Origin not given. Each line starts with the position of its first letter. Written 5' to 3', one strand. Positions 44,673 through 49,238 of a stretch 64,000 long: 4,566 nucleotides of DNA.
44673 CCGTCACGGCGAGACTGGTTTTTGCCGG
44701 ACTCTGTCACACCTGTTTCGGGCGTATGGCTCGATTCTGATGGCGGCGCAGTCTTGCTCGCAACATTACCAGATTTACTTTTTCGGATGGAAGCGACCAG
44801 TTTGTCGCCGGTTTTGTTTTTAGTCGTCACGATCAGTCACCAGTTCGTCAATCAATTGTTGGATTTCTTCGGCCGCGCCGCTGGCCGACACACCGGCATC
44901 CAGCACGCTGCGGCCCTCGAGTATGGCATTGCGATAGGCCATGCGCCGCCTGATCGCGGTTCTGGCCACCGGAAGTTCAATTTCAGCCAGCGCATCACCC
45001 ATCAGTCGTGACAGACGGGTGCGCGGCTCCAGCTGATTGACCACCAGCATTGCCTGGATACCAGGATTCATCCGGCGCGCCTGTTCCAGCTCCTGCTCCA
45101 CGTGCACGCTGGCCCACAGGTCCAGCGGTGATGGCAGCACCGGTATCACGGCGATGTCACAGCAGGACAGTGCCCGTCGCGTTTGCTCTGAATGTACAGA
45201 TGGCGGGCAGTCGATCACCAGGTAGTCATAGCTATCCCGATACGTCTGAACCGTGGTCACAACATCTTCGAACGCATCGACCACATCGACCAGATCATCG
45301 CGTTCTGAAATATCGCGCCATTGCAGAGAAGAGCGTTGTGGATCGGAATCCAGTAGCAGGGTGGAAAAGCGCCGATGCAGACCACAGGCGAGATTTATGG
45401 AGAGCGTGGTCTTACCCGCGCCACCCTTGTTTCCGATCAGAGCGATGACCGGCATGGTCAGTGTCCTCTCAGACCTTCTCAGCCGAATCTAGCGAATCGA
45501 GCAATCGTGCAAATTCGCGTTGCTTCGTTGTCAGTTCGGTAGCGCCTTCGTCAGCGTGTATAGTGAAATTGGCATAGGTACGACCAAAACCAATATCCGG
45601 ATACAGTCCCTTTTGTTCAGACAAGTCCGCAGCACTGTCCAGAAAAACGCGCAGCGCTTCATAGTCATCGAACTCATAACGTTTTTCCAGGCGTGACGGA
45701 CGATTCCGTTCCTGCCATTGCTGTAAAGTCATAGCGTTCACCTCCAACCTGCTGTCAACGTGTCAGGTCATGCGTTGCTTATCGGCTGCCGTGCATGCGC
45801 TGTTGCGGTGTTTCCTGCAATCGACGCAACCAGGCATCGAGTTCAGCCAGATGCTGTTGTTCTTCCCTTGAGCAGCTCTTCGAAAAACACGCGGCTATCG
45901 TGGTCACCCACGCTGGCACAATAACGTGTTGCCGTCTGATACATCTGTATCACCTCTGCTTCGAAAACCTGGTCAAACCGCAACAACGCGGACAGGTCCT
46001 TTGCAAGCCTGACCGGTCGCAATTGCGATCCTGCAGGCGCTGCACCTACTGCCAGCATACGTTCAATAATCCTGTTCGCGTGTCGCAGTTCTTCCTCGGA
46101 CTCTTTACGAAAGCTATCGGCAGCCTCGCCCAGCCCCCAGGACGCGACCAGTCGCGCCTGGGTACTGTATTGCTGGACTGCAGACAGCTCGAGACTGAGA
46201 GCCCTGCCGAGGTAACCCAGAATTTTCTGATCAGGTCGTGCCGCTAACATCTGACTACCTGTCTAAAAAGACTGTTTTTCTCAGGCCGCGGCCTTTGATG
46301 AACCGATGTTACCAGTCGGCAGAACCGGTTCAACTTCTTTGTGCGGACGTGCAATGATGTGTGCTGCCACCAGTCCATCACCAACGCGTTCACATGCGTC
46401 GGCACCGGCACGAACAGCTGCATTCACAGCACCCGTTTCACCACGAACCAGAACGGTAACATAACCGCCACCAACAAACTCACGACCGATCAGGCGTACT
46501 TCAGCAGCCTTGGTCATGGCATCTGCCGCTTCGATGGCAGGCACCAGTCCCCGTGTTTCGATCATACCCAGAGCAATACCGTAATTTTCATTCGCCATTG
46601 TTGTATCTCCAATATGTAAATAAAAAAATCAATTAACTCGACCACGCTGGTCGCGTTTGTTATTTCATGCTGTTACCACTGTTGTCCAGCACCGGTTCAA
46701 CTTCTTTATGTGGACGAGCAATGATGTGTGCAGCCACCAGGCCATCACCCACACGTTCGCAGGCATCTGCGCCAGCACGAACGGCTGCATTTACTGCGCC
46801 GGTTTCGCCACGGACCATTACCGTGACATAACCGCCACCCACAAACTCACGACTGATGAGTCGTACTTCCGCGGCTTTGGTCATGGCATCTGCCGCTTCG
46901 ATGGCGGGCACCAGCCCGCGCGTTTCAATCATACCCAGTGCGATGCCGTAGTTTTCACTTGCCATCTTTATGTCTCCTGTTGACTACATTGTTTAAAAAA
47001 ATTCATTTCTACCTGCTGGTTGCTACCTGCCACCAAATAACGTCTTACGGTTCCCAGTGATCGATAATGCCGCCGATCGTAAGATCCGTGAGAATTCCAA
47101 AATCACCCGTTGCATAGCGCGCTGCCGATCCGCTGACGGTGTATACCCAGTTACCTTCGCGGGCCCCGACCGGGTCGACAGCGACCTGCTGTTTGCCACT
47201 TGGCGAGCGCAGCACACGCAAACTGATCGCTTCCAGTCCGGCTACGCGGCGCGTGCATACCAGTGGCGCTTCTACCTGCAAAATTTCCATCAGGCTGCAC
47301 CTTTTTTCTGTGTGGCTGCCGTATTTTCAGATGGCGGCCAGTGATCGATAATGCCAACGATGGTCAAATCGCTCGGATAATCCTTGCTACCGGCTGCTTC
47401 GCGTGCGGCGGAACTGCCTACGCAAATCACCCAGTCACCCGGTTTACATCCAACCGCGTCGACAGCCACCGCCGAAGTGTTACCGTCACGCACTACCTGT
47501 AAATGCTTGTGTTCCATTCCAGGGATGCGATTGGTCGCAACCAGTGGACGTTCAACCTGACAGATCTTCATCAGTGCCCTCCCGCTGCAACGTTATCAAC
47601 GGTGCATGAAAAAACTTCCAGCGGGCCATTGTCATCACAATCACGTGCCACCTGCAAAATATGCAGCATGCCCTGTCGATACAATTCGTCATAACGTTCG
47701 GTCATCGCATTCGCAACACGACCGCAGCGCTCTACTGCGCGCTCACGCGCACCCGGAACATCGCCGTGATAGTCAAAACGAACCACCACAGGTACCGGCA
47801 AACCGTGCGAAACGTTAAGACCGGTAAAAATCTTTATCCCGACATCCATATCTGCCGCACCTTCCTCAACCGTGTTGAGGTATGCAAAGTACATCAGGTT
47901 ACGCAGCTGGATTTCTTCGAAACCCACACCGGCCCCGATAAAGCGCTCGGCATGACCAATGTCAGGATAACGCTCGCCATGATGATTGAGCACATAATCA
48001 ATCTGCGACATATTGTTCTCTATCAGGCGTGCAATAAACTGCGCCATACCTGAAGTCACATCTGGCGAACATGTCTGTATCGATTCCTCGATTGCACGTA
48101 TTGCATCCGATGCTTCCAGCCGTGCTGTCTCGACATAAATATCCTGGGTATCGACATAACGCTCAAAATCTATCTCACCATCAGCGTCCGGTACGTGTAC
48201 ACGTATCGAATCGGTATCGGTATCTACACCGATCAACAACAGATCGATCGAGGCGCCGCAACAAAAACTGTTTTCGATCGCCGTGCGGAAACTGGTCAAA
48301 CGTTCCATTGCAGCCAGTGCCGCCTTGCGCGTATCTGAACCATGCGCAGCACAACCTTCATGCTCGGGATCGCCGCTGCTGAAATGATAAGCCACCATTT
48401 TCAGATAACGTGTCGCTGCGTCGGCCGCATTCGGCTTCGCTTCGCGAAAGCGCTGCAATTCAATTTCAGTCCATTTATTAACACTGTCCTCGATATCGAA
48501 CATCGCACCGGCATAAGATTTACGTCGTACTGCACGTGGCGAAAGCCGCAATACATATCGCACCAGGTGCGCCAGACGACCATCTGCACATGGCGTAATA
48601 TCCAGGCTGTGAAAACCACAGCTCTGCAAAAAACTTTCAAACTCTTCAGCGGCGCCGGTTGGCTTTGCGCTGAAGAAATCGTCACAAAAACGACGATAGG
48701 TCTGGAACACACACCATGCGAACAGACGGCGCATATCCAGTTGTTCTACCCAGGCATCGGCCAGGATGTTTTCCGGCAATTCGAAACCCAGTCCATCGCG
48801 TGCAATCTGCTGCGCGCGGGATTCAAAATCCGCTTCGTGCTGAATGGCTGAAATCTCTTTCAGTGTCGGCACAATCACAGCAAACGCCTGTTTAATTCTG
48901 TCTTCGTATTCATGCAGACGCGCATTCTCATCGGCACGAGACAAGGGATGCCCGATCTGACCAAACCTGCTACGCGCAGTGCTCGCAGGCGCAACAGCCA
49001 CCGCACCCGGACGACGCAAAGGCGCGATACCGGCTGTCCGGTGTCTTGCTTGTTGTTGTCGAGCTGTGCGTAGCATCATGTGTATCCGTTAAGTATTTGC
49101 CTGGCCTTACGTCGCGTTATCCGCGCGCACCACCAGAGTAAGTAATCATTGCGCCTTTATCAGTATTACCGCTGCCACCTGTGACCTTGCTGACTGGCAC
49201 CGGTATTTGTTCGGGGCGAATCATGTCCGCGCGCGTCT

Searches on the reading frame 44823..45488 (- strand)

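Call 29: search_protein_families(library=pfam, proteins=[window:44823-45488:-], max_evalue=0.001)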
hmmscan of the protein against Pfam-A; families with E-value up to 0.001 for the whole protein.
window:44823-45488:- (222 aa): 7 families
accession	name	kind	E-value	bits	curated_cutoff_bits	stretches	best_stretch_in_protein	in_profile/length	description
PF13614.12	AAA_31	-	2.1e-17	64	27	2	13-62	2-52/177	AAA domain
PF01656.29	CbiA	-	1.8e-11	44.5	25.4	1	15-193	1-123/125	CobQ/CobB/MinD/ParA nucleotide binding domain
PF06564.18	CBP_BcsQ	-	1.1e-07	32.1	21.3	1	62-212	91-229/234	Cellulose biosynthesis protein BcsQ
PF09140.17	MipZ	-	1.9e-07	31.1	20.7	1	74-150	87-160/262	ATPase MipZ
PF10609.15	ParA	-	1.4e-06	28.4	27.1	0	14-49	5-41/246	NUBPL iron-transfer P-loop NTPase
PF07015.17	VirC1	-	6.1e-06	26.2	24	1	12-187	1-184/231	VirC1 protein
PF02374.21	ArsA_ATPase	-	0.00011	22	24.3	0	16-53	4-42/305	Anion-transporting ATPase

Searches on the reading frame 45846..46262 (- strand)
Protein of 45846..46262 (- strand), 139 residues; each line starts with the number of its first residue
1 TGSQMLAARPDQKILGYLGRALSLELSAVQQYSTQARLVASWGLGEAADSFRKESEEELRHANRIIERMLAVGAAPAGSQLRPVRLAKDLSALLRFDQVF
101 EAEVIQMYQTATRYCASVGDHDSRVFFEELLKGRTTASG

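Call 29: search_protein_families(library=pfam, proteins=[window:45846-46262:-], max_evalue=0.001)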
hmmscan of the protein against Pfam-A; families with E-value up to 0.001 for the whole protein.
window:45846-46262:- (139 aa): 2 families
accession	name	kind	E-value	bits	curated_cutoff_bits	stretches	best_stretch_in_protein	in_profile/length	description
PF00210.30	Ferritin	-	8.6e-20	71.6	24.5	1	17-132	3-123/142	Ferritin-like domain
PF02915.23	Rubrerythrin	-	6.5e-06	27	22.8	1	18-131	3-123/137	Rubrerythrin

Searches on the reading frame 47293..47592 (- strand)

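Call 29: search_protein_families(library=pfam, proteins=[window:47293-47592:-], max_evalue=0.001)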
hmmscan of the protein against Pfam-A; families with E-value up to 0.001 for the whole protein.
window:47293-47592:- (100 aa): 1 family
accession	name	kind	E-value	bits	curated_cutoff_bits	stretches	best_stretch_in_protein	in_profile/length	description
PF03319.19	EutN_CcmL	-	3.6e-23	82.3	25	1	8-83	1-83/83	Ethanolamine utilisation protein EutN/carboxysome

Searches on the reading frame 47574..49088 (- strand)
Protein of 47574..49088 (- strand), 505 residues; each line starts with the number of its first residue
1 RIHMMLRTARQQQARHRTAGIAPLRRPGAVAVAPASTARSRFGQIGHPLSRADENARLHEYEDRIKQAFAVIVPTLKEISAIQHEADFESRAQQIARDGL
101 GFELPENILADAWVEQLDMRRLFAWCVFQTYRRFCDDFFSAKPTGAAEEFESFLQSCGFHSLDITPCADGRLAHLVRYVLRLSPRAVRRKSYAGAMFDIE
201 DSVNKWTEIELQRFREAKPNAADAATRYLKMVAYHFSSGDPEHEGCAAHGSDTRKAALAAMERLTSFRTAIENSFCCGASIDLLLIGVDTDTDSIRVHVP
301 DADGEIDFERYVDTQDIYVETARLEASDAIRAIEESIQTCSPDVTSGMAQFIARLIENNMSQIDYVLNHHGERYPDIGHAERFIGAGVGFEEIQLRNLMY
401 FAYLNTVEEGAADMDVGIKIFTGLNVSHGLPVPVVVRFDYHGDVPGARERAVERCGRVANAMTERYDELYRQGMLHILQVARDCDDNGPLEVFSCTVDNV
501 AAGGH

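Call 29: search_protein_families(library=pfam, proteins=[window:47574-49088:-], max_evalue=0.001)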
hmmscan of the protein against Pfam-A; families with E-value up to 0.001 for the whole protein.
window:47574-49088:- (505 aa): 3 families
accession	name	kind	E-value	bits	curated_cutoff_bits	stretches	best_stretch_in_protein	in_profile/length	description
PF20686.2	CsoSCA_cat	-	1.2e-112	375.5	21.5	1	150-379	2-236/236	Carboxysome Shell Carbonic Anhydrase, catalytic domain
PF08936.15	CsoSCA_C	-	1.4e-51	173.7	26.1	1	380-495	1-116/118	Carboxysome Shell Carbonic Anhydrase, C-terminal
PF20687.2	CsoSCA_N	-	2.5e-40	137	27.5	1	47-139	1-93/93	Carboxysome Shell Carbonic Anhydrase, N-terminal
